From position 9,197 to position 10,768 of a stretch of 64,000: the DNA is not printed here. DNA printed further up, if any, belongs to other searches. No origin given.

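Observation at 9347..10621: Stand-alone MuF (phage head protein) domain fused to a GH19-type peptidoglycan hydrolase: a polymorphic-toxin-like effector without a phage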

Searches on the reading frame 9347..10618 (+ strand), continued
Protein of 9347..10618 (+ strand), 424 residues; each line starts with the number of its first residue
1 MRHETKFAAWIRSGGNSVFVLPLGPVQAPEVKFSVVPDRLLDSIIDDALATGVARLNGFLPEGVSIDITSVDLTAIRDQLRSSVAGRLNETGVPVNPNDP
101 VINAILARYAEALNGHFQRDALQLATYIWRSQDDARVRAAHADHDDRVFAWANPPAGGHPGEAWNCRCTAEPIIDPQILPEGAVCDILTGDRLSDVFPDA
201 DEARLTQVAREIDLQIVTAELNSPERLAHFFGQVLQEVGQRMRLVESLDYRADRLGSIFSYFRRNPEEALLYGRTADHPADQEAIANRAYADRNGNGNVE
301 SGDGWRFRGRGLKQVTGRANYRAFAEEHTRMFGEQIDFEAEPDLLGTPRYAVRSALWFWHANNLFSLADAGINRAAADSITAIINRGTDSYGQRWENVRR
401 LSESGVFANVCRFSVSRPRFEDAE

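Call 12: find_related_loci(query=window:9347-10618:+, collection=genome_contigs, flank=10000)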
Query window:9347-10618:+ (424 aa) in genome_contigs; peptide patterns used: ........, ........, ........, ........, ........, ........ (x = any residue, [..] = any of these).
152 stretches matched a pattern; 94 encode a relative of the query (tblastn E <= 1e-3); the best 80 are kept; 78 distinct loci.
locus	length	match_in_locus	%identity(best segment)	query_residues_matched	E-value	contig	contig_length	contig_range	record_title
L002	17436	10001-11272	93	1-424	0e+0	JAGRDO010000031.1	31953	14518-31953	MAG: Rhodobacteraceae bacterium isolate HKST-UBA106 2010_17294, whole genome shotgun sequence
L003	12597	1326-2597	92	1-424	0e+0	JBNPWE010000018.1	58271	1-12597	Rhodobacteraceae bacterium MBR-64 Ga0505402_18, whole genome shotgun sequence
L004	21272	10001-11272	91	1-424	0e+0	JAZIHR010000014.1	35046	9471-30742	MAG: Alphaproteobacteria bacterium isolate R2July2020-bin.2 R2July2020-bin.2_NODE_309_length_350468.647212, whole genome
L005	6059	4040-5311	91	1-424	0e+0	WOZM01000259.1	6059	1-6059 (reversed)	MAG: Rhodobacteraceae bacterium isolate WOFB24 NODE_5602_length_6059_cov_6.871586, whole genome shotgun sequence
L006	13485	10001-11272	90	1-424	0e+0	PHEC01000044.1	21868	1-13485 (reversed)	MAG: Alphaproteobacteria bacterium HGW-Alphaproteobacteria-6 bjp_ig2158_scaffold_915, whole genome shotgun sequence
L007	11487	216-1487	89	1-424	0e+0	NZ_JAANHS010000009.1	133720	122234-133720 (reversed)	Rhodobacter calidifons strain M37P NODE_9_length_133720_cov_85.3745, whole genome shotgun sequence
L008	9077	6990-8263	89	1-424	0e+0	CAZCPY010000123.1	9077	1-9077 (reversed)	MAG TPA_asm: uncultured Rhodobacterales bacterium isolate binchicken_co319_30 genome assembly, contig: NODE_9245_length_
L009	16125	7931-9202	90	1-424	0e+0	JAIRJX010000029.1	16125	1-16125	MAG: Gemmobacter sp. isolate Ast373_bin23 k119_156491, whole genome shotgun sequence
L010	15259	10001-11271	92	1-424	0e+0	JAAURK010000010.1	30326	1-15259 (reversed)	MAG: Tabrizicola sp. isolate RU_1_2 NODE_529_length_30326_cov_4.488394, whole genome shotgun sequence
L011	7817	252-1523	75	1-424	0e+0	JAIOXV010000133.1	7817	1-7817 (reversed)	MAG: Rhodobacteraceae bacterium isolate Tobar13m-G4 Tobar13m-C7787, whole genome shotgun sequence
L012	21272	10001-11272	73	1-424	0e+0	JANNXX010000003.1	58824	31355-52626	MAG: Rhodobacterales bacterium isolate VAR_34_metabat_125 VAR_34_k141_2256670, whole genome shotgun sequence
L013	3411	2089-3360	74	1-424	0e+0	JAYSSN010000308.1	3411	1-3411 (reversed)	MAG: Rhodobacterales bacterium isolate GFS_12209 GFS_12209_307, whole genome shotgun sequence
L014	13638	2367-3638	75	1-424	0e+0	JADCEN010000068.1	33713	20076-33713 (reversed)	MAG: Rhodobacter sp. isolate M113S1SP4A35QC M113S1_68, whole genome shotgun sequence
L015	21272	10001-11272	73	1-424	0e+0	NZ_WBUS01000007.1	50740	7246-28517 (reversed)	MAG: Albidovulum sp. isolate SB22 contig_408, whole genome shotgun sequence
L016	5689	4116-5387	72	1-424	0e+0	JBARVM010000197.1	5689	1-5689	MAG: Paracoccaceae bacterium isolate MFD12160_ilm_asm_bin7 k127_205956, whole genome shotgun sequence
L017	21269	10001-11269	71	1-423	0e+0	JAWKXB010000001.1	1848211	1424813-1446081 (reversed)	MAG: Paracoccaceae bacterium isolate BC1.214 BC1.214.fa-1, whole genome shotgun sequence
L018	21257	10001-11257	71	1-419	0e+0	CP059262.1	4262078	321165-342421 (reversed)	MAG: Exiguobacterium profundum isolate SSD5 chromosome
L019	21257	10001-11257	69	5-424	0e+0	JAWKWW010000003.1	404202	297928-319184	MAG: Paracoccaceae bacterium isolate ABC2.21 ABC2.21.fa-3, whole genome shotgun sequence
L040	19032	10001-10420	38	41-173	1e-20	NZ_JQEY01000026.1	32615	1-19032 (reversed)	Palleronia rufa strain MOLA 401 Contig_48, whole genome shotgun sequence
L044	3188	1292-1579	49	105-202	7e-21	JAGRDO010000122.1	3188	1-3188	MAG: Rhodobacteraceae bacterium isolate HKST-UBA106 2010_113198, whole genome shotgun sequence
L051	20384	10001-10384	39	56-173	3e-20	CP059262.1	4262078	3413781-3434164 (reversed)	MAG: Exiguobacterium profundum isolate SSD5 chromosome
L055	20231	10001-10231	53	100-173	4e-20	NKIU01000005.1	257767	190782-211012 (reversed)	MAG: Pseudorhodobacter sp. PARRP1 NODE_91, whole genome shotgun sequence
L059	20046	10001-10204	58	105-173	6e-20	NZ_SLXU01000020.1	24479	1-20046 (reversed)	Rhodovulum bhavnagarense strain DSM 24766 Ga0310486_120, whole genome shotgun sequence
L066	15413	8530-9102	33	4-173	2e-19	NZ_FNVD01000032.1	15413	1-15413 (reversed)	Jhaorihella thermophila strain DSM 23413, whole genome shotgun sequence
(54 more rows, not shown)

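Call 22: search_protein_families(library=phrogs, proteins=[L059:4663-7440:-, L059:8127-9065:-, L059:9088-9516:-, L059:11537-12166:-, L066:10856-11869:-, L040:12161-12499:-, L066:9587-9892:+], max_evalue=0.001)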
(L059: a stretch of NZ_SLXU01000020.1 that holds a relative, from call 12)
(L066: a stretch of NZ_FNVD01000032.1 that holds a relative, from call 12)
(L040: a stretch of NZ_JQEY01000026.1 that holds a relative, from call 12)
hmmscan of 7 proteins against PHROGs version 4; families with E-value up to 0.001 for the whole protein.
L059:4663-7440:- (925 aa): 25 families
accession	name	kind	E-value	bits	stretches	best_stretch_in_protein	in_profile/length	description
phrog_8462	-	tail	2.9e-150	503.2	1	111-924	2-672/672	tail length tape measure protein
phrog_2854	-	tail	9.8e-82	276.9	1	155-422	47-312/855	tail length tape measure protein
phrog_20862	-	unknown function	6.7e-60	204.1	1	613-923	391-696/698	-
phrog_27166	-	tail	6.6e-48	164.5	1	423-923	277-749/751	tail length tape measure protein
phrog_9483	-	tail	1.5e-47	163.5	1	137-384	21-263/657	tail length tape measure protein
phrog_13674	-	tail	8.1e-32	111.7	1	150-338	59-248/764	tail length tape measure protein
phrog_1506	-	tail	1.3e-24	87.4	1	159-481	66-313/1269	tail length tape measure protein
phrog_8125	-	tail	5.3e-20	72.9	1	161-565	73-425/578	tail length tape measure protein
phrog_3336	-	tail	1.1e-15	58.3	1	377-733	283-642/1051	tail length tape measure protein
phrog_2276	-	tail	1.2e-15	58.3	1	117-533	46-445/673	tail length tape measure protein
phrog_2335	-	tail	1.9e-15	57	1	681-903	1255-1504/1536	tail length tape measure protein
phrog_1716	-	tail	1e-14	55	1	733-822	704-794/943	tail length tape measure protein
phrog_339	-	tail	1.5e-14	54.2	1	738-886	891-1026/1123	tail length tape measure protein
phrog_24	-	tail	5e-13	49.1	1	722-887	830-968/1151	tail length tape measure protein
phrog_13338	-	unknown function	2.4e-12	46.9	2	157-430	35-299/903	-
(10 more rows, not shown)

L059:8127-9065:- (312 aa): 1 family
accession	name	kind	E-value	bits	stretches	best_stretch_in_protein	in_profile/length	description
phrog_290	-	tail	8.3e-71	240.4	1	1-310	11-334/411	minor tail protein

L059:9088-9516:- (142 aa): 1 family
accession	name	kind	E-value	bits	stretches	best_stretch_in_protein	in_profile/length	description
phrog_4204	-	connector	4.9e-43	147.8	1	3-140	1-142/147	tail terminator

L059:11537-12166:- (209 aa): 1 family
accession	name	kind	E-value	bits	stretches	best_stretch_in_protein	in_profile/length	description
phrog_6367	-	unknown function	3e-79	267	1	1-205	1-215/217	-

L066:10856-11869:- (337 aa): 1 family
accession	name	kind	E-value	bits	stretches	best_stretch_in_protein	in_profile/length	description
phrog_29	-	head and packaging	2.1e-55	189.7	1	3-331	20-353/439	major head protein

L040:12161-12499:- (112 aa): 1 family
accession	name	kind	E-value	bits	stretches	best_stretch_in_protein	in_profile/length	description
phrog_122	-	head and packaging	5.6e-30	104.6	1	1-108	2-108/109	head decoration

L066:9587-9892:+ (101 aa): 0 families

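Call 23: search_protein_families(library=pfam, proteins=[L059:4663-7440:-, L059:8127-9065:-, L059:9088-9516:-, L059:11537-12166:-, L066:10856-11869:-, L040:12161-12499:-, L066:9587-9892:+, L051:11422-11772:+], max_evalue=0.01)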
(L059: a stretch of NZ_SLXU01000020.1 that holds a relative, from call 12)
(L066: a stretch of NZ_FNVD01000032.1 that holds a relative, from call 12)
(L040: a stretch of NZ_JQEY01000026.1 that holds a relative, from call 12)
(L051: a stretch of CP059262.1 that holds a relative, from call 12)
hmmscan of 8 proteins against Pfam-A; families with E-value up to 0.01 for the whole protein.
L059:4663-7440:- (925 aa): 1 family
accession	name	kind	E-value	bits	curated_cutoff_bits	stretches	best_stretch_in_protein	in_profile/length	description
PF09718.15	Tape_meas_lam_C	-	2.8e-23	82.2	23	1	734-807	2-76/76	Lambda phage tail tape-measure protein (Tape_meas_lam_C)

L059:8127-9065:- (312 aa): 1 family
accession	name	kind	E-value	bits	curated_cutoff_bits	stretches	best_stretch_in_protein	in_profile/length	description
PF18906.5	Phage_tube_2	-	3.4e-60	204.3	27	1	6-291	1-266/266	Phage tail tube protein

L059:9088-9516:- (142 aa): 0 families

L059:11537-12166:- (209 aa): 1 family
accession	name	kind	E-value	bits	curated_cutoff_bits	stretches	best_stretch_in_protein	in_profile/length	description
PF20039.4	DUF6441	-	2.9e-47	161.6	27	1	1-204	1-212/215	Family of unknown function (DUF6441)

L066:10856-11869:- (337 aa): 1 family
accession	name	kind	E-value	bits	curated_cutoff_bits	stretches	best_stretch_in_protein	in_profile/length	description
PF03864.22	Phage_cap_E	-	4.9e-82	276.1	22.9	1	16-334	4-327/329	Phage major capsid protein E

L040:12161-12499:- (112 aa): 1 family
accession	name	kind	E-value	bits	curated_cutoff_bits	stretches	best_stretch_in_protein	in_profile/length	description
PF09956.15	Phage_cement_2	-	1.2e-28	99.9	24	1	5-106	1-102/103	Phage cement protein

L066:9587-9892:+ (101 aa): 0 families

L051:11422-11772:+ (116 aa): 0 families

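Call 24: search_dna_similar(query=window:9347-10618:+, collection=phages, mode=protein, max_rows=25)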
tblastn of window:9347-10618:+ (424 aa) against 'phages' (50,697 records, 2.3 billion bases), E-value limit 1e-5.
Records with a match: 1039; places in all: 1053; records where one place covers at least 80% of the query: 0.
Best place of each record, by identity: <60% 1039.
By first word of the organism name: Pseudomonas 453; Escherichia 61; Gordonia 61; Klebsiella 59; Mycobacterium 43; Salmonella 36; Erwinia 34; Xanthomonas 27; Rhizobium 24; Aeromonas 18; and 52 more.
By host as written in the record: Pseudomonas aeruginosa 173; Pseudomonas aeruginosa PAO1 87; - 77; Gordonia terrae 3612 46; Pseudomonas sp. 36; Klebsiella pneumoniae 29; Escherichia coli 25; Mycobacterium smegmatis mc2 155 22; and 275 more.
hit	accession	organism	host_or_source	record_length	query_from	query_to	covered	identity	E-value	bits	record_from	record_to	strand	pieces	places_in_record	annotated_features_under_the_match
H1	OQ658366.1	Pseudomonas phage sp.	Pseudomonas aeruginosa PACL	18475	188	412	53%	40.8%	3e-20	99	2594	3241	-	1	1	hypothetical protein (x2)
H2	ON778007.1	Pseudomonas phage vB_Pae_LC3I3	Pseudomonas aeruginosa PA14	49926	166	401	56%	38.2%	2e-23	109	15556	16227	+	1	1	hypothetical protein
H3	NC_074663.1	Pseudomonas phage vB_Pae_LC3I3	Pseudomonas aeruginosa PA14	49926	166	401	56%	38.2%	2e-23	109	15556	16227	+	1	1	hypothetical protein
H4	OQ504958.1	Pseudomonas phage PG1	Stutzerimonas stutzeri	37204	188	394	49%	42.7%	2e-26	118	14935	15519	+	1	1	glycoside hydrolase family protein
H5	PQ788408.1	Pseudomonas phage VB_EV13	Pseudomonas aeruginosa Tclvp1-3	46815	177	401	53%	39.1%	7e-24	110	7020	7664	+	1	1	pyocin lytic enzyme | hypothetical protein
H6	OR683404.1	Pseudomonas phage Haboob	Pseudomonas aeruginosa 382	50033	177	396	52%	40.0%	1e-22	106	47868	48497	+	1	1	endolysin | pectate lyase family protein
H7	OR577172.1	Pseudomonas phage Rollin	Pseudomonas aeruginosa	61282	171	401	54%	37.5%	2e-25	115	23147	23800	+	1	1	lytic enzyme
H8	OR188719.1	Pseudomonas phage LPPA36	Pseudomonas aeruginosa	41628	187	401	51%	40.0%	1e-23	109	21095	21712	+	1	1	hypothetical protein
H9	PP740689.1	Pseudomonas phage vB_Pae_SG_WM_Sew_P27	Pseudomonas aeruginosa PA14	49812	188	401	50%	40.2%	5e-24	110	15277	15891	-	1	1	endolysin | hypothetical protein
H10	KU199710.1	Pseudomonas phage JBD44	Pseudomonas aeruginosa PA14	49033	188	401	50%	39.7%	4e-23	108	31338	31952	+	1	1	lytic enzyme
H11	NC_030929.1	Pseudomonas phage JBD44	Pseudomonas aeruginosa PA14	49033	188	401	50%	39.7%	4e-23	108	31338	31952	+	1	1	endolysin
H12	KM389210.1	Pseudomonas phage DO4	-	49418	188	401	50%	39.7%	4e-23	108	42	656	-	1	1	record has no annotation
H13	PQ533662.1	Pseudomonas phage Presto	Pseudomonas aeruginosa PA14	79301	187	399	50%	39.5%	3e-28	123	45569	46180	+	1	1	pyocin R2_PP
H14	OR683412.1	Pseudomonas phage Turba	Pseudomonas aeruginosa F038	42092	184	401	51%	38.6%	1e-22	106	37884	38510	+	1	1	lysozyme-like domain superfamily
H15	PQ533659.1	Pseudomonas phage Meadow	Pseudomonas aeruginosa PA14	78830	184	401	51%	38.6%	1e-22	106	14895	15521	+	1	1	pyocin R2_PP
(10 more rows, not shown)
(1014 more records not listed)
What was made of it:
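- Closest known: GH19-type endolysins and the R-pyocin lytic enzyme. Same: It is about 40% identical to Pseudomonas phage lysins (call 24).
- The C-domain is about 40% identical to Pseudomonas phage endolysins and the R-pyocin lytic enzyme (call 24).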

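Call 25: search_dna_similar(query=window:9347-10618:+, collection=plasmids, mode=protein, max_rows=15)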
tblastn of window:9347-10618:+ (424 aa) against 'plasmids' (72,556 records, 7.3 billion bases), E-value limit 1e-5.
Records with a match: 137; places in all: 146; records where one place covers at least 80% of the query: 0.
Best place of each record, by identity: <60% 137.
By first word of the organism name: Sinorhizobium 30; Klebsiella 25; Pseudomonas 10; Rhizobium 8; Salmonella 7; Deinococcus 6; Paraburkholderia 4; Leptolyngbya 4; Acinetobacter 4; Burkholderia 3; and 23 more.
By predicted mobility (MOB-suite, as given by PLSDB): non-mobilizable 72; conjugative 42; mobilizable 23.
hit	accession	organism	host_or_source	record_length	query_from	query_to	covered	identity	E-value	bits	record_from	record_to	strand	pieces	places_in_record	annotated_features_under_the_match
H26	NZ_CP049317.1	Caballeronia sp. SBC2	whole organism,soil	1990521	177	410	55%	44.8%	2e-51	193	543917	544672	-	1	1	none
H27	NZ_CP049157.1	Caballeronia sp. SBC1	whole organism,soil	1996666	177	410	55%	44.8%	2e-51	193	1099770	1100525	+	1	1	none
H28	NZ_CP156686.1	Burkholderia stagnalis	Bacterial cells,soils collected in ...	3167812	188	407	52%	40.3%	9e-39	156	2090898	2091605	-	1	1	none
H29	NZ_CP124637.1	Pseudomonas aeruginosa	Homo sapiens,Wound/Abscess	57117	161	399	56%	36.4%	3e-25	115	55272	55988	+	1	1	glycoside hydrolase family 19 protein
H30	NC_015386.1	Treponema succinifaciens DSM 2489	colon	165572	171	401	54%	37.5%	6e-36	147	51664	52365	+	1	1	hypothetical protein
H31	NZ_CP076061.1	Cupriavidus sp. EM10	Pure-cultured cell,sewage water sludge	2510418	196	405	50%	39.4%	3e-34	143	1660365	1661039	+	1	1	none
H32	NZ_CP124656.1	Pseudomonas aeruginosa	Homo sapiens,Wound/Abscess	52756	188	399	50%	38.7%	3e-21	104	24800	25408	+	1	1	glycoside hydrolase family 19 protein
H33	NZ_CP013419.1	Burkholderia savannae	soil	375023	192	394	48%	40.1%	2e-24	113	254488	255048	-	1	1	glycoside hydrolase family 19 protein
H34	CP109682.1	Pseudomonas aeruginosa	Homo sapiens,whole organism,swab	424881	188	421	55%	33.9%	5e-19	97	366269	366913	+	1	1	glycoside hydrolase family 19 protein | hypothetical protein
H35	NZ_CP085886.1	Pseudomonas sp. HN2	Pure culture,rhizosphere soil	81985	184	396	50%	36.1%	5e-19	97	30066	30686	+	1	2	glycoside hydrolase family 19 protein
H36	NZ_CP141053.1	Paracoccus denitrificans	-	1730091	157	394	56%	31.7%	2e-15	86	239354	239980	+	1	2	none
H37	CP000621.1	Burkholderia vietnamiensis G4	-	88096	177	394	51%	34.4%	6e-24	112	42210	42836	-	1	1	glycoside hydrolase, family 19 | hypothetical protein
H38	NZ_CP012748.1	Paraburkholderia caribensis MBA4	soil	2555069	153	385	55%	31.1%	2e-11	74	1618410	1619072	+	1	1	none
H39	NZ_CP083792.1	Klebsiella variicola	Homo sapiens,wound swab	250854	221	401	43%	39.6%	2e-18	96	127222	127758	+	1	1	glycoside hydrolase family 19 protein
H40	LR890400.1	Klebsiella pneumoniae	Homo sapiens,wound swab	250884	221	401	43%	39.6%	2e-18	96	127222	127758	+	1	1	none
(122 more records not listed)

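Call 41: predict_structure(alignment_id=A1)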
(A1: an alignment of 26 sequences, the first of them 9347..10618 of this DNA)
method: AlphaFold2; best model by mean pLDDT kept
length: 424 residues; sequences in the alignment: 26
mean_pLDDT: 68.8   pTM: 0.65
mean pLDDT of the five models: 68.8, 67.6, 62.2, 51.7, 49.8
residues with pLDDT >= 90: 31; 70-90: 200; 50-70: 115; < 50: 78
segments of 3 or more residues with pLDDT < 50: 1-38, 243-248, 292-319
pLDDT, mean of each block of 10 residues (from residue 1): 41 39 37 39 75 82 79 85 70 57 81 90 90 63 85 86 73 83 78 72 74 67 87 74 47 60 67 55 58 43 40 46 72 72 67 78 85 91 69 88 85 63 56
secondary structure, 60 per line:
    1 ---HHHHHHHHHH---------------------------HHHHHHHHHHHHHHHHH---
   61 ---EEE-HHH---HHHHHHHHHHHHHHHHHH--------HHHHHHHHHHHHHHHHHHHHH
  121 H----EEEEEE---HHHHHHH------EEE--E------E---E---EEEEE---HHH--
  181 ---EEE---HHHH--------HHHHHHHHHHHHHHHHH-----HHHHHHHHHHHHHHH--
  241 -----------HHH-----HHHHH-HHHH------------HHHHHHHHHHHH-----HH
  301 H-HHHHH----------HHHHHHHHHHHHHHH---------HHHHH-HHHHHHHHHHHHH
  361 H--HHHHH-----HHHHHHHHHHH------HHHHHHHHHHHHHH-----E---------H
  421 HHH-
elements in order: H4-13 H41-57 E64-66 H74-91 H100-121 E126-131 H135-141 E148-150 E168-172 E184-186 H190-193 H202-218 H224-238 H260-264 H266-269 H282-293 H303-307 H318-332 H342-346 H348-361 H364-368 H374-384 H391-404 H420-423

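Call 47: fold_search(model_id=the predicted structure, library=pdb)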
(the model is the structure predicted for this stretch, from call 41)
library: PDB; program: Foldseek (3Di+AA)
matches with E <= 10: 74; with E <= 0.001: 4
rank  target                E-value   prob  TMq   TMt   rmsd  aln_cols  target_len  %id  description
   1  9ms7_A                2.7e-06  1.00  0.33  0.69   6.8       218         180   29  Crystal structure of a putative phage endolysin identified from a metagenomic survey of Prosser, Washington soil (PWe2 (released 2025-05-21)
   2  8xcl                  7.9e-06  1.00  0.37  0.58   6.3       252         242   26  Character of TseP: a dual functional effector of type VI secretion system (released 2025-04-23)
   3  8p8e_AAA              8.7e-06  1.00  0.35  0.60   6.3       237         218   29  Crystal structure of endolysin gp46 from Pseudomonas aeruginosa bacteriophage vB_PaeM_KTN6 (released 2024-05-08)
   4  4ok7_A                5.8e-05  1.00  0.34  0.57   6.5       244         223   27  Structure of bacteriophage SPN1S endolysin from Salmonella typhimurium (released 2014-03-19)
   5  6o7u_a                5.3e-01  0.06  0.13  0.09  27.0       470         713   11  Saccharomyces cerevisiae V-ATPase Stv1-VO (released 2019-04-03)
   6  9e7l_A                1.3e+00  0.03  0.13  0.09  25.8       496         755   11  Yeast V-ATPase Vo proton channel bound to nanobody 2WVA7 (released 2025-02-05)
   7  6rd4_1                1.3e+00  0.02  0.09  0.07  29.2       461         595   10  CryoEM structure of Polytomella F-ATP synthase, Full dimer, composite map (released 2019-07-03)
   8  8eau_a                1.6e+00  0.03  0.15  0.10  26.5       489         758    9  Yeast VO in complex with Vma21p (released 2022-11-02)
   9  6o7t_a                1.9e+00  0.03  0.13  0.09  26.4       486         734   11  Saccharomyces cerevisiae V-ATPase Vph1-VO (released 2019-04-03)
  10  7g90_B                2.2e+00  0.02  0.10  0.14  21.1       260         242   10  ARHGEF2 PanDDA analysis group deposition -- ARHGEF2 and RhoA in complex with Z1509195674 (released 2023-07-12)
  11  9eri_D                2.4e+00  0.02  0.11  0.13  22.9       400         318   12  Cryo-EM structure of sodium pumping Rnf complex from Acetobacterium woodii bound to NADH (released 2025-03-05)
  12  6s3r_A                2.5e+00  0.06  0.14  0.21  15.2       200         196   13  Structure of the FliPQR complex from the flagellar type 3 secretion system of Pseudomonas savastanoi. (released 2020-03-25)
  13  6o7v_a                2.7e+00  0.02  0.13  0.10  27.6       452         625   10  Saccharomyces cerevisiae V-ATPase Stv1-V1VO State 1 (released 2019-04-03)
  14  8zlf_A                2.7e+00  0.02  0.08  0.14  20.6       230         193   12  Crystal structure of DH domain of FYVE Domain containing protein(FP10) from Entamoeba histolytica (released 2025-05-21)
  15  4gyv_A                2.9e+00  0.02  0.08  0.13  20.2       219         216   13  Crystal structure of the DH domain of FARP2 (released 2013-03-13)
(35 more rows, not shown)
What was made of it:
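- On Glycoside hydrolase family 19 (endolysin / COG3179 branch): Foldseek E 3e-6 to 6e-5 (call 47).
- Closest known: TseP-TsiP, a T6SS peptidoglycan-hydrolase effector and its immunity protein. Same: Same lysozyme-like fold (Foldseek E 8e-6, call 47).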
